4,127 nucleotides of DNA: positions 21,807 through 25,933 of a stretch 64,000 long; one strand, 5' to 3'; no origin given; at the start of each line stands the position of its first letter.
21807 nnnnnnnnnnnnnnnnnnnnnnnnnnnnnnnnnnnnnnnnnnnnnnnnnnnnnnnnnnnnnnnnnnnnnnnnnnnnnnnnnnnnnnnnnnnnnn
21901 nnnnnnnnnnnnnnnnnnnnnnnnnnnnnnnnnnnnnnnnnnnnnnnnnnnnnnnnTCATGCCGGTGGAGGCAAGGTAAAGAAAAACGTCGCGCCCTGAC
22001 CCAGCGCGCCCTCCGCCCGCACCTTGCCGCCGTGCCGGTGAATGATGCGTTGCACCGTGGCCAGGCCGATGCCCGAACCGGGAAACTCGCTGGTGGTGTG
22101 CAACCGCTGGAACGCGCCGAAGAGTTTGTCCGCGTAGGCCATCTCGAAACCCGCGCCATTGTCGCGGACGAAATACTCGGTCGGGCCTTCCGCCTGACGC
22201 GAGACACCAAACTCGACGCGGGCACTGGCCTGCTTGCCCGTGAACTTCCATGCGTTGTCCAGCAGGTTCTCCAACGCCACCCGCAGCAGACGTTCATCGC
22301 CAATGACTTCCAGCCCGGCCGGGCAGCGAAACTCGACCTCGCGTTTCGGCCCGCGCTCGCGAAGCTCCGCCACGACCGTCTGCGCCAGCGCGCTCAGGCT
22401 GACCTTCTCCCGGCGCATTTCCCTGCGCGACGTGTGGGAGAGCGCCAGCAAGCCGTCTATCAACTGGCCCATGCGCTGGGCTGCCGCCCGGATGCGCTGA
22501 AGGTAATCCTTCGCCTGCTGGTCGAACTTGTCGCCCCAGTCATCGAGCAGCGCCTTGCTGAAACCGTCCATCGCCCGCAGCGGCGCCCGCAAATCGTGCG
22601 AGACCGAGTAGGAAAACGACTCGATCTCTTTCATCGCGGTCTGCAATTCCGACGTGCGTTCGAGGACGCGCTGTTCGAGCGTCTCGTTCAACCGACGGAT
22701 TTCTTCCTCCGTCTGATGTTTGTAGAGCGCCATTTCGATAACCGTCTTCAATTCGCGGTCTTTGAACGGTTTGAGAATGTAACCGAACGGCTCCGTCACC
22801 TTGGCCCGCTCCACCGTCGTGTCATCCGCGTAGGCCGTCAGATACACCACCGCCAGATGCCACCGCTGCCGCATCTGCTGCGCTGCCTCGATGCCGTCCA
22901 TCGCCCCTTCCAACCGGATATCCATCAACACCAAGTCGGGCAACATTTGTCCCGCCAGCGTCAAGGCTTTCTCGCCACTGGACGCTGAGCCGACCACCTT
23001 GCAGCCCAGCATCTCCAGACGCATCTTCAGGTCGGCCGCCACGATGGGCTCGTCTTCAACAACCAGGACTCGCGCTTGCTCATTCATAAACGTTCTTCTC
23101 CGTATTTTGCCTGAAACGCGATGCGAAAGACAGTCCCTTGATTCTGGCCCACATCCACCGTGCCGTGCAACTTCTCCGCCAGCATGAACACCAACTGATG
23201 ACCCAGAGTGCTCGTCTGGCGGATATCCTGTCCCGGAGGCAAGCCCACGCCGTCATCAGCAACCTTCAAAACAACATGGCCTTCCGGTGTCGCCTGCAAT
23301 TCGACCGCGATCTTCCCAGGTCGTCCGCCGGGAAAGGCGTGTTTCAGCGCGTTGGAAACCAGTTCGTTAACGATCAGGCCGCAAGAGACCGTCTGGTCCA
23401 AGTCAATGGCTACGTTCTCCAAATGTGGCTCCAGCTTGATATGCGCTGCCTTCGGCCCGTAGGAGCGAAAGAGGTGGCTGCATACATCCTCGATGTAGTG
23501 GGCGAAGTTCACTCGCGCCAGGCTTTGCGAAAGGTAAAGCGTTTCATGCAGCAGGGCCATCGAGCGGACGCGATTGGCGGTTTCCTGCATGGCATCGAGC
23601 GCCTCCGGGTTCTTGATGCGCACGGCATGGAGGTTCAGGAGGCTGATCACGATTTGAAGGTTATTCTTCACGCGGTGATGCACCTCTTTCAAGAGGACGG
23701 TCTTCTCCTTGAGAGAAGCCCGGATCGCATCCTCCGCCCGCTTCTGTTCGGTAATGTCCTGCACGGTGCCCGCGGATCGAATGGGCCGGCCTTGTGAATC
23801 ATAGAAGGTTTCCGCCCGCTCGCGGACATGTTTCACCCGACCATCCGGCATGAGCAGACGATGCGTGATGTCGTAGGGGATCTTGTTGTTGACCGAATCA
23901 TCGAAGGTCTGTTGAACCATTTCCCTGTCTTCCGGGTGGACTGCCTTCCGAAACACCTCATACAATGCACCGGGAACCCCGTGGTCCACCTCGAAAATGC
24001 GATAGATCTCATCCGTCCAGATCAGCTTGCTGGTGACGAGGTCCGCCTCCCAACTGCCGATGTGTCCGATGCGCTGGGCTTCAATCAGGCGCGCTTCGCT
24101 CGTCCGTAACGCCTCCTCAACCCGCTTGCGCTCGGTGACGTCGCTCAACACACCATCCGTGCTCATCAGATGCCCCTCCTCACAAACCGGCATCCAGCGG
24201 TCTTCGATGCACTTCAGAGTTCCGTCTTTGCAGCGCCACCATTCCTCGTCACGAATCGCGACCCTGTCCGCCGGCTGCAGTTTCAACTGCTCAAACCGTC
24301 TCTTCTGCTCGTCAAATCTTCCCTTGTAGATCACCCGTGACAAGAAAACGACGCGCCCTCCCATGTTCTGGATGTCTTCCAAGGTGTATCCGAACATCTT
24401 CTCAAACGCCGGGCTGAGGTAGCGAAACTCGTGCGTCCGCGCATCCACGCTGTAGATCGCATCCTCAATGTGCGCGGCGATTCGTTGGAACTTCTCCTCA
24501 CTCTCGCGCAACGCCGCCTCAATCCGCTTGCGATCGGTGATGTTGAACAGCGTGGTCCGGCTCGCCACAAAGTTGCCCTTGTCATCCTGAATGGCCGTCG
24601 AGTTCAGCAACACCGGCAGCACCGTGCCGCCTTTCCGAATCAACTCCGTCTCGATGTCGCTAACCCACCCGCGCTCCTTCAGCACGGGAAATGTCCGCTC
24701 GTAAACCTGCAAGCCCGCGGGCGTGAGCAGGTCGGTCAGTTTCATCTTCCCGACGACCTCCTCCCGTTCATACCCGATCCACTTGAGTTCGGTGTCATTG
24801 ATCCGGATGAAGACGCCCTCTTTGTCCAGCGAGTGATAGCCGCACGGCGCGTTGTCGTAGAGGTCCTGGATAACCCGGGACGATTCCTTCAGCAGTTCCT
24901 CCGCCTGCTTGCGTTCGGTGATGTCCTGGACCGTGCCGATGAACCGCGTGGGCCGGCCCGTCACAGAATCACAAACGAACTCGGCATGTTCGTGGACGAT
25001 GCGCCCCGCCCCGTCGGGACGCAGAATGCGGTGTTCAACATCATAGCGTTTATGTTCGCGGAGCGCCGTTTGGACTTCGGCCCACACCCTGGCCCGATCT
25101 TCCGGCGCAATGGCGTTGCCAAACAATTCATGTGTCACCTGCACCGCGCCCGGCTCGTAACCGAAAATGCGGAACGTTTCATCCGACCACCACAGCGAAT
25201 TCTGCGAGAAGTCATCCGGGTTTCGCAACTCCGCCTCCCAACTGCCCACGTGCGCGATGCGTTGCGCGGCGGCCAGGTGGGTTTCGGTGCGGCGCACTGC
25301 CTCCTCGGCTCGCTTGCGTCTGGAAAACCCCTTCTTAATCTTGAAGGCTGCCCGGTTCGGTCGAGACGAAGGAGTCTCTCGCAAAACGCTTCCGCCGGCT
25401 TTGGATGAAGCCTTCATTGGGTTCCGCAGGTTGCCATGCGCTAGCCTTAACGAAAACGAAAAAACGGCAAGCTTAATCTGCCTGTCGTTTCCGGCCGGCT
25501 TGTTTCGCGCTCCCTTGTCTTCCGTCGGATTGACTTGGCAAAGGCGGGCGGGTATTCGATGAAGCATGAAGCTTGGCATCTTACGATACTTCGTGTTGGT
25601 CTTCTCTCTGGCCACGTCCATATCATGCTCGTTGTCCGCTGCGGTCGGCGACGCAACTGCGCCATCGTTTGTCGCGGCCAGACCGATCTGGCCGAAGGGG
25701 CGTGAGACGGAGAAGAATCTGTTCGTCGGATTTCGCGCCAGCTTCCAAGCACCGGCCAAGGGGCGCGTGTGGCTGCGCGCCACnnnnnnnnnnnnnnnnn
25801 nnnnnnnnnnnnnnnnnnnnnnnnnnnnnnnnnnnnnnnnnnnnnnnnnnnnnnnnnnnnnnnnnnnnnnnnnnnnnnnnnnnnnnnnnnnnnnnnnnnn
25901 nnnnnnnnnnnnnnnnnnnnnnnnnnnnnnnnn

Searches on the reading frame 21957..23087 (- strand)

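Call 71: search_protein_families(library=pfam, proteins=[window:21957-23087:-], max_evalue=0.0001)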
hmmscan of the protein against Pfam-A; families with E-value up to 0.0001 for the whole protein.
window:21957-23087:- (376 aa): 3 families
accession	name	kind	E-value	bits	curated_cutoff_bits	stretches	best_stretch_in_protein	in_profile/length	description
PF00072.30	Response_reg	-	2e-24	86.4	30.2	1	7-117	1-110/111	Response regulator receiver domain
PF02518.31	HATPase_c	-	8.9e-21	74.9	26.4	1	263-374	1-109/111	Histidine kinase-, DNA gyrase B-, and HSP90-like ATPase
PF00512.31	HisKA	-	3.4e-13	49.9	26.9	1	157-217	4-61/66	His Kinase A (phospho-acceptor) domain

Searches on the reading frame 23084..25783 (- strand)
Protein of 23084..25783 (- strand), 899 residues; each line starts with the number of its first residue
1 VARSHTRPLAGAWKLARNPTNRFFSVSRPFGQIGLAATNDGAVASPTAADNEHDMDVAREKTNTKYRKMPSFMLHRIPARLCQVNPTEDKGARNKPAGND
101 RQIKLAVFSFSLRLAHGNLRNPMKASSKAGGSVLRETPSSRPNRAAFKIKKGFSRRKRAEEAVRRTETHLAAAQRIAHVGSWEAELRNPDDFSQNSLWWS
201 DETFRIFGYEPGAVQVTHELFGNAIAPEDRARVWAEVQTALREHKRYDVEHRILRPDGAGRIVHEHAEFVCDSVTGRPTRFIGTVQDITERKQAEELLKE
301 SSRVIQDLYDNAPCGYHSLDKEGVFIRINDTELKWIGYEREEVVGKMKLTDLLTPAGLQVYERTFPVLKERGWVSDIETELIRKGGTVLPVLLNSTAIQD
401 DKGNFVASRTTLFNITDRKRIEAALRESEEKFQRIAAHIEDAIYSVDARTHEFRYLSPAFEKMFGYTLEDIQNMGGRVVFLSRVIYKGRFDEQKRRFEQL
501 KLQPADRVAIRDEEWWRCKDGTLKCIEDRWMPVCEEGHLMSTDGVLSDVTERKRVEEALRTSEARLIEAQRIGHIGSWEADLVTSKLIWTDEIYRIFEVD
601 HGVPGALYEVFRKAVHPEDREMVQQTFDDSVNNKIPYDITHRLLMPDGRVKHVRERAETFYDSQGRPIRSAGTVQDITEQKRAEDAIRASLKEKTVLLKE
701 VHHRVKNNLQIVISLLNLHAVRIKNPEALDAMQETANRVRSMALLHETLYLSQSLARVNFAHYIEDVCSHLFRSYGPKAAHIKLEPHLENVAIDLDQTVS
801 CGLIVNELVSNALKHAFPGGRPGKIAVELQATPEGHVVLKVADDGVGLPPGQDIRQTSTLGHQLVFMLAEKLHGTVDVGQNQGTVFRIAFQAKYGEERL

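Call 71: search_protein_families(library=pfam, proteins=[window:23084-25783:-], max_evalue=0.0001)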
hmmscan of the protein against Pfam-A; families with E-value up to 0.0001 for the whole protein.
window:23084-25783:- (899 aa): 9 families
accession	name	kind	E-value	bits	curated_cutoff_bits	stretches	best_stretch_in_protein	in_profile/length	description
PF08447.18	PAS_3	-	6.3e-47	158.2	25.6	2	198-285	3-89/89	PAS fold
PF07568.18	HisKA_2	-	2.6e-27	95.2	22.3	1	700-775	1-76/76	Histidine kinase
PF13426.13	PAS_9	-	2.1e-22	79.8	27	1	313-417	1-103/103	PAS domain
PF00989.32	PAS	-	1.4e-20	73.8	22.6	0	308-405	6-103/113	PAS fold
PF08448.16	PAS_4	-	4.9e-17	62.6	23.1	0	310-420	2-110/110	PAS fold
PF02518.31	HATPase_c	-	4e-12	47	26.4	1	803-891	8-108/111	Histidine kinase-, DNA gyrase B-, and HSP90-like ATPase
PF13581.12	HATPase_c_2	-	6.1e-07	29.9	27.4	1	788-887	19-124/127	Histidine kinase-like ATPase domain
PF13188.13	PAS_8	-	1e-06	28.8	21.8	0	430-473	1-41/65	PAS domain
PF07536.20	HWE_HK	-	6.8e-05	24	22.8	0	700-760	1-58/83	HWE histidine kinase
